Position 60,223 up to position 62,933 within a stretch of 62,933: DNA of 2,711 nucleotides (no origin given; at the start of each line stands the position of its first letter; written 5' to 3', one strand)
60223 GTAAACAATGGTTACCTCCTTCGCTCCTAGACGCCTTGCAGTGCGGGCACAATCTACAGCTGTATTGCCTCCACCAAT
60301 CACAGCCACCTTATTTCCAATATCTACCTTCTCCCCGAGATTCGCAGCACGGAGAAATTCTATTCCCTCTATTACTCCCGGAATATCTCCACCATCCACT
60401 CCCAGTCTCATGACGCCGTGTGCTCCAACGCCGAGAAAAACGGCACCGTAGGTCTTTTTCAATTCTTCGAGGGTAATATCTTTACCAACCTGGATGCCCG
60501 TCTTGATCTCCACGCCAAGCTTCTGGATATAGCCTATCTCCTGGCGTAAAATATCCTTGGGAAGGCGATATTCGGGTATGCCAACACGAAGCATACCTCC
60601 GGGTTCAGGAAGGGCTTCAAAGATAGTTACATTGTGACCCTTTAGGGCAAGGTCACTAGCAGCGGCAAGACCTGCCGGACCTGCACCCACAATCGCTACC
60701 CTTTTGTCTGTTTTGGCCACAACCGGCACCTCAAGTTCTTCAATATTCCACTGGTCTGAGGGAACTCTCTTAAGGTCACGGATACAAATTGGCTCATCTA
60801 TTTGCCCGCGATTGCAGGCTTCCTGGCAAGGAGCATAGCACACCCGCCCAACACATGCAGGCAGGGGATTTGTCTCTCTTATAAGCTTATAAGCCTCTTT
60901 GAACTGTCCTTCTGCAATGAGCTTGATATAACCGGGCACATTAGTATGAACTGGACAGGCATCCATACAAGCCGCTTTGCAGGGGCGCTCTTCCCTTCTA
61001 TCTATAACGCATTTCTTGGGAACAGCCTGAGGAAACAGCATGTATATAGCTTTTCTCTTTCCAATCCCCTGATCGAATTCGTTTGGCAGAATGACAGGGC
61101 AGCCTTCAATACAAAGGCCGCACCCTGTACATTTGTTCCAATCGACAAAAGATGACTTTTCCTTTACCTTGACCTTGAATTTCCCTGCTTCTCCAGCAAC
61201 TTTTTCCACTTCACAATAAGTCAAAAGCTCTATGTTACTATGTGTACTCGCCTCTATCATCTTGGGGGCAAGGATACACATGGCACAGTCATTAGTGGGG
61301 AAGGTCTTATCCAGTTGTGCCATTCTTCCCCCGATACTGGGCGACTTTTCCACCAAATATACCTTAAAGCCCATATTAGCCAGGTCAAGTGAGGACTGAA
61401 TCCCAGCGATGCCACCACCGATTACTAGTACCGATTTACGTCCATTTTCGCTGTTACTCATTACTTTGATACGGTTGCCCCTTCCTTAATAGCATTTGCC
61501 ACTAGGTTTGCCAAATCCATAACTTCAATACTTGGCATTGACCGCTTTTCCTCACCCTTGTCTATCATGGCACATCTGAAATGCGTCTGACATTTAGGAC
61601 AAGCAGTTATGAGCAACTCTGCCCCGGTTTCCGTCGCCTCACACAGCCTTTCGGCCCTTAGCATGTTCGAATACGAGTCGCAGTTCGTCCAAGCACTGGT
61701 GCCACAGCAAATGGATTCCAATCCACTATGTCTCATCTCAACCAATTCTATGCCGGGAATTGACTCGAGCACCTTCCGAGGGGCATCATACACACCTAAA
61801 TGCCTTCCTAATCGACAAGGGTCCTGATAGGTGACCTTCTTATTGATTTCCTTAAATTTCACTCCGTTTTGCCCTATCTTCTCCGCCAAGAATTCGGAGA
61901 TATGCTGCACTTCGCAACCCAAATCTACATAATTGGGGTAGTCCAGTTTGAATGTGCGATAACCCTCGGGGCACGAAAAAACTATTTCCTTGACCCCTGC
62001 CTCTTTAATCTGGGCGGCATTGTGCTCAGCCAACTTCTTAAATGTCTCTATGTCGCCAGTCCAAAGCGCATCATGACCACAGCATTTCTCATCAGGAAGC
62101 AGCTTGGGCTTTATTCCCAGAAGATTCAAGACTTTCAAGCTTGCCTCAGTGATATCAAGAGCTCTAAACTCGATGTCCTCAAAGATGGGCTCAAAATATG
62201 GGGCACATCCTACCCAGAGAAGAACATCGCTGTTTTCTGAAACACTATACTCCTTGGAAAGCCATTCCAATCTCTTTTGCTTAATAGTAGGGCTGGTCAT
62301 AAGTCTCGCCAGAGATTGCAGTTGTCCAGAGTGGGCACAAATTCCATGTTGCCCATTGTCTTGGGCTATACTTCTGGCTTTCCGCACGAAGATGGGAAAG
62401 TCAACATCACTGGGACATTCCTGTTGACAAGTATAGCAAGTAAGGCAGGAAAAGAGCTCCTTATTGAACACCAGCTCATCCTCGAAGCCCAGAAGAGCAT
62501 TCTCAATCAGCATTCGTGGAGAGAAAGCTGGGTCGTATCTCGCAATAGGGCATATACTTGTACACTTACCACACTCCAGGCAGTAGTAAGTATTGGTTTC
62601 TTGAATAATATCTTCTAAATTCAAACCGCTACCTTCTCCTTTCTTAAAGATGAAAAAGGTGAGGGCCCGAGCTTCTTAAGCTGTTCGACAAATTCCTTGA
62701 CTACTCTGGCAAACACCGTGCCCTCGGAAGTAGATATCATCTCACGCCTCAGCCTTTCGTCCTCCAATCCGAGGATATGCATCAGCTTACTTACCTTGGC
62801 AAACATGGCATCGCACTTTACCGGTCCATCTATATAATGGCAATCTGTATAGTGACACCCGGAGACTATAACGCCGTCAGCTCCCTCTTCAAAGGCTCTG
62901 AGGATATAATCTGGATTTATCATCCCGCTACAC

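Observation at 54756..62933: Single translationally coupled operon mvhD - hdrD-like - hdrA::gltD - hdrA - nfnA - nfnB: a candidate undescribed Hdr/Nfn electron-bifurcating complex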

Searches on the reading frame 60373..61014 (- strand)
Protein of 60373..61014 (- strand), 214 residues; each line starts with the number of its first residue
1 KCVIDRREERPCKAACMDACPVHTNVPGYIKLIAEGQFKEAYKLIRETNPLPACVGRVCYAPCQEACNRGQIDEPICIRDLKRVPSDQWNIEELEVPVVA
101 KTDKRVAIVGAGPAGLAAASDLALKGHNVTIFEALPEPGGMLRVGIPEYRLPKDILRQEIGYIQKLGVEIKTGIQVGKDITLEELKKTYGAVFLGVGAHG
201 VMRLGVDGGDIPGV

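Call 44: search_solved_structures(query=window:60373-61014:-, max_evalue=1e-10, show_alignments=5)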
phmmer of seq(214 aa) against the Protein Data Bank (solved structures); distinct sequences matched with E-value up to 1e-10: 12.
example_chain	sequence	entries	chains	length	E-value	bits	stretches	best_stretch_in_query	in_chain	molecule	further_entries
9bov_A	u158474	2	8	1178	1.3e-64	221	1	10-213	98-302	Molybdopterin oxidoreductase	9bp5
9n5u_A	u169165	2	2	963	2.1e-60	207.3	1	11-214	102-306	NfnA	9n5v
8oh5_C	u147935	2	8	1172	5.5e-56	192.8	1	11-214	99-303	Formate dehydrogenase-O, major subunit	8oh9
4ylf_B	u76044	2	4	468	1.9e-49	171.4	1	15-214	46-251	Dihydropyrimidine dehydrogenase subunit A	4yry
5jca_L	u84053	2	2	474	3.3e-49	170.7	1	14-200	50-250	NADH-dependent Ferredoxin:NADP Oxidoreductase (NfnI) subunit alpha | NADH-dependent Ferredoxin:NADP Oxidoreductase subunit alpha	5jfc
5vj7_A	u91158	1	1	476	3.8e-49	170.4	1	14-201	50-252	Oxidoreductase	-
7mfm_I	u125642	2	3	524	3.1e-37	131.5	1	18-214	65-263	Glutamate synthase (NADPH) small chain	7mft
2vdc_G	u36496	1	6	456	1.8e-27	99.6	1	15-207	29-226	GLUTAMATE SYNTHASE [NADPH] SMALL CHAIN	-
6s6s_G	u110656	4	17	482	2.1e-27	99.4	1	15-207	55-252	Glutamate synthase [NADPH] small chain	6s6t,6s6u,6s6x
1gt8_A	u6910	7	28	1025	5.6e-21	78.3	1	13-198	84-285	DIHYDROPYRIMIDINE DEHYDROGENASE | Dihydropyrimidine dehydrogenase [NADP(+)]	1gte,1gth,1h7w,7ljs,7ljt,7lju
1h7x_A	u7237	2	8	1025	5.6e-21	78.3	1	13-198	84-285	DIHYDROPYRIMIDINE DEHYDROGENASE | Dihydropyrimidine dehydrogenase [NADP(+)]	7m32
7m31_A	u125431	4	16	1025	5.6e-21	78.3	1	13-198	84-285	Dihydropyrimidine dehydrogenase [NADP(+)]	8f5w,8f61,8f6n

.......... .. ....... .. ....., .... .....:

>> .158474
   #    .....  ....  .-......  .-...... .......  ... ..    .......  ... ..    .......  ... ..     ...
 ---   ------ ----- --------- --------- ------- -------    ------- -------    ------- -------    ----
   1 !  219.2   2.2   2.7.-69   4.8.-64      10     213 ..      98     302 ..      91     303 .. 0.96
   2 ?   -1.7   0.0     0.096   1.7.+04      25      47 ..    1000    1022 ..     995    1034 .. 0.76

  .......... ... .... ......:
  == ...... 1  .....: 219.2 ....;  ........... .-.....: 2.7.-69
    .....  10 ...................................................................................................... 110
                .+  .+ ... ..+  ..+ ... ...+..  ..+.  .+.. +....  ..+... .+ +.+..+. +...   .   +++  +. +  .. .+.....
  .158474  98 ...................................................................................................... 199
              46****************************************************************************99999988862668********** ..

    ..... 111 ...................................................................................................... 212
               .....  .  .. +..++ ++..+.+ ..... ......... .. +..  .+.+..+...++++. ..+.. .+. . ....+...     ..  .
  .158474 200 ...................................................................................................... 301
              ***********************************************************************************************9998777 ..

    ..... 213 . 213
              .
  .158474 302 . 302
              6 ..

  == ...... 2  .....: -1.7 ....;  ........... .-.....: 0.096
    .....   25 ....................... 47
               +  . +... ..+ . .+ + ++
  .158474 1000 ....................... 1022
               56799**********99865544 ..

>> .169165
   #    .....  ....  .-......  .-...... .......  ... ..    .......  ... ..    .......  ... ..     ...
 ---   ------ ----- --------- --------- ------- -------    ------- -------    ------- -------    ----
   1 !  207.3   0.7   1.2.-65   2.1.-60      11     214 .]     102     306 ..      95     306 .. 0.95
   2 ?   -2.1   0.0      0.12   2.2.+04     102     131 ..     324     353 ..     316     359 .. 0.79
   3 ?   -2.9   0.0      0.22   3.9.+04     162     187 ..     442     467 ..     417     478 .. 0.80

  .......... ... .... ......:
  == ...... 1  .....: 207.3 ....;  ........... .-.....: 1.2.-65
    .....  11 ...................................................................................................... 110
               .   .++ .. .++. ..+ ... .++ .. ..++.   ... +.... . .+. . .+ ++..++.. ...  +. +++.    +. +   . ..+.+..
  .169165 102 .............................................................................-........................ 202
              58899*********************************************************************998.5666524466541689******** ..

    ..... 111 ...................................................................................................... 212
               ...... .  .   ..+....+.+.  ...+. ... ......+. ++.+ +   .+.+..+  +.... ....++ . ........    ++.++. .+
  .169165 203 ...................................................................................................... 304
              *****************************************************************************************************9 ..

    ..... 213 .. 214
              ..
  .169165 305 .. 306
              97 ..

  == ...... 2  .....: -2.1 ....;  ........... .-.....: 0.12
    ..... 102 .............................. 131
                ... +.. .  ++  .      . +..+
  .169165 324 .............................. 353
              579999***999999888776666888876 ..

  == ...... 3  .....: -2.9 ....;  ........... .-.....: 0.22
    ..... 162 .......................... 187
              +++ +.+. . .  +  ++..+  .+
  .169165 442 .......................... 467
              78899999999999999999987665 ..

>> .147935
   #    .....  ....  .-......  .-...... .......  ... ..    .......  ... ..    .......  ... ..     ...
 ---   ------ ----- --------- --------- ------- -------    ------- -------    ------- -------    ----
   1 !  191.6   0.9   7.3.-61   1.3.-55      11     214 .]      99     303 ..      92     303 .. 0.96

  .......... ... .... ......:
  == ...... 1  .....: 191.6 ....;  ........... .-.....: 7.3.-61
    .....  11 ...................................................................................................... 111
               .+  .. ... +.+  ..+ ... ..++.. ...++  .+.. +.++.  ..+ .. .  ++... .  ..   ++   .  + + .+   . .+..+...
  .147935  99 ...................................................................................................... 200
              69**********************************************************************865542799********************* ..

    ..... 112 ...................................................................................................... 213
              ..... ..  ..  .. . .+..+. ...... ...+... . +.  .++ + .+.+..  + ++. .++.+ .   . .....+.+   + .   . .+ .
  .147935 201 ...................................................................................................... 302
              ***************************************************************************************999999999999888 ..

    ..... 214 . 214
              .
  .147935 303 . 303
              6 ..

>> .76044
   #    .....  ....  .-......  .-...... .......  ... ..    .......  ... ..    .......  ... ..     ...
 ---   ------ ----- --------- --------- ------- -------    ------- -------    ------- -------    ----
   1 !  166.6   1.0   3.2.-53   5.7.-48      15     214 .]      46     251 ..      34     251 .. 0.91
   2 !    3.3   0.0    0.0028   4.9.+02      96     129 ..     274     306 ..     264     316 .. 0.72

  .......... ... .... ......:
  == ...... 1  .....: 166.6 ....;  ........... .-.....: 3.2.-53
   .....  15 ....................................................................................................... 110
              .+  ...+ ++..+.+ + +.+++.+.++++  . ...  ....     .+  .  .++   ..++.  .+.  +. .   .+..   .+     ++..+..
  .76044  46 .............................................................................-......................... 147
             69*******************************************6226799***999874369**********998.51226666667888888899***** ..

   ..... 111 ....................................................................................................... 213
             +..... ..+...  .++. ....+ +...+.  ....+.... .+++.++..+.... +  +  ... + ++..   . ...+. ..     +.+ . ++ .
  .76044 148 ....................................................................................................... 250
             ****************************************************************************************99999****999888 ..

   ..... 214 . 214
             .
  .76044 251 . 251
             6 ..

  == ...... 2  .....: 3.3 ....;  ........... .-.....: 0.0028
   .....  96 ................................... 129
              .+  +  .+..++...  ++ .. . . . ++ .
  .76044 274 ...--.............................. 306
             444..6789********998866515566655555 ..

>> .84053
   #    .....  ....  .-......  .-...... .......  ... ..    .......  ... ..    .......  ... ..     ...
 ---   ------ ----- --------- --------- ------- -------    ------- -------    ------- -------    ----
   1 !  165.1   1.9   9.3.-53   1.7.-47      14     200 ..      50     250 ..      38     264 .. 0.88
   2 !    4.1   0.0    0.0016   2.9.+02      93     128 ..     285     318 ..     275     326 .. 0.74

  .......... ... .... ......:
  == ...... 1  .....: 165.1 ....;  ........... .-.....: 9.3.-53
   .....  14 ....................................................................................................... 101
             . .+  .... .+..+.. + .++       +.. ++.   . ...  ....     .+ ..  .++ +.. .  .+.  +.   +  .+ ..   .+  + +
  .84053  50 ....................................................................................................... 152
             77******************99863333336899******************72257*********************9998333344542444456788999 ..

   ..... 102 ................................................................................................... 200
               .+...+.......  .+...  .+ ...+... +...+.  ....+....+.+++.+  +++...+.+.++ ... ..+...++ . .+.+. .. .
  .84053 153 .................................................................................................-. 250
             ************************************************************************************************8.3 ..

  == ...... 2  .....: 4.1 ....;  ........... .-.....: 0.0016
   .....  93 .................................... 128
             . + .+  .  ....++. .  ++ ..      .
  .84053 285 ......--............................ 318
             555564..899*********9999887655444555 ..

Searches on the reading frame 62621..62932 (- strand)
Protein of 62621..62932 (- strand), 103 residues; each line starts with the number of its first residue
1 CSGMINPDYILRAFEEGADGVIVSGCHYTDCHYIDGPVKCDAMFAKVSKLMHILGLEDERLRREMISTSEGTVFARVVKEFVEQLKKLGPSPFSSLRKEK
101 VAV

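Call 5: search_protein_families(library=pfam, proteins=[window:62621-62932:-])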
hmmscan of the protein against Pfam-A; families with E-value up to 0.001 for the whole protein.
window:62621-62932:- (103 aa): 1 family
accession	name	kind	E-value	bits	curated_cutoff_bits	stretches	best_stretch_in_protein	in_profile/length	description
PF02662.21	FlpD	-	2.8e-29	102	22.3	1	1-89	35-123/123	Methyl-viologen-reducing hydrogenase, delta subunit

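Call 6: search_protein_families(library=ncbifam, proteins=[window:62621-62932:-])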
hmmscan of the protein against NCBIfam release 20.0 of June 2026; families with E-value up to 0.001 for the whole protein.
window:62621-62932:- (103 aa): 2 families
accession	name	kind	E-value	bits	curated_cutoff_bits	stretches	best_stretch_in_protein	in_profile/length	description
NF040770.1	hetero_SS_HdrA2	exception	8.3e-25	87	1100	1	1-90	684-773/777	CoB-CoM heterodisulfide reductase HdrA2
NF045873.1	F420_non_VhuD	exception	1.3e-17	64.1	215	1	1-93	38-130/132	F420-non-reducing hydrogenase iron-sulfur subunit VhuD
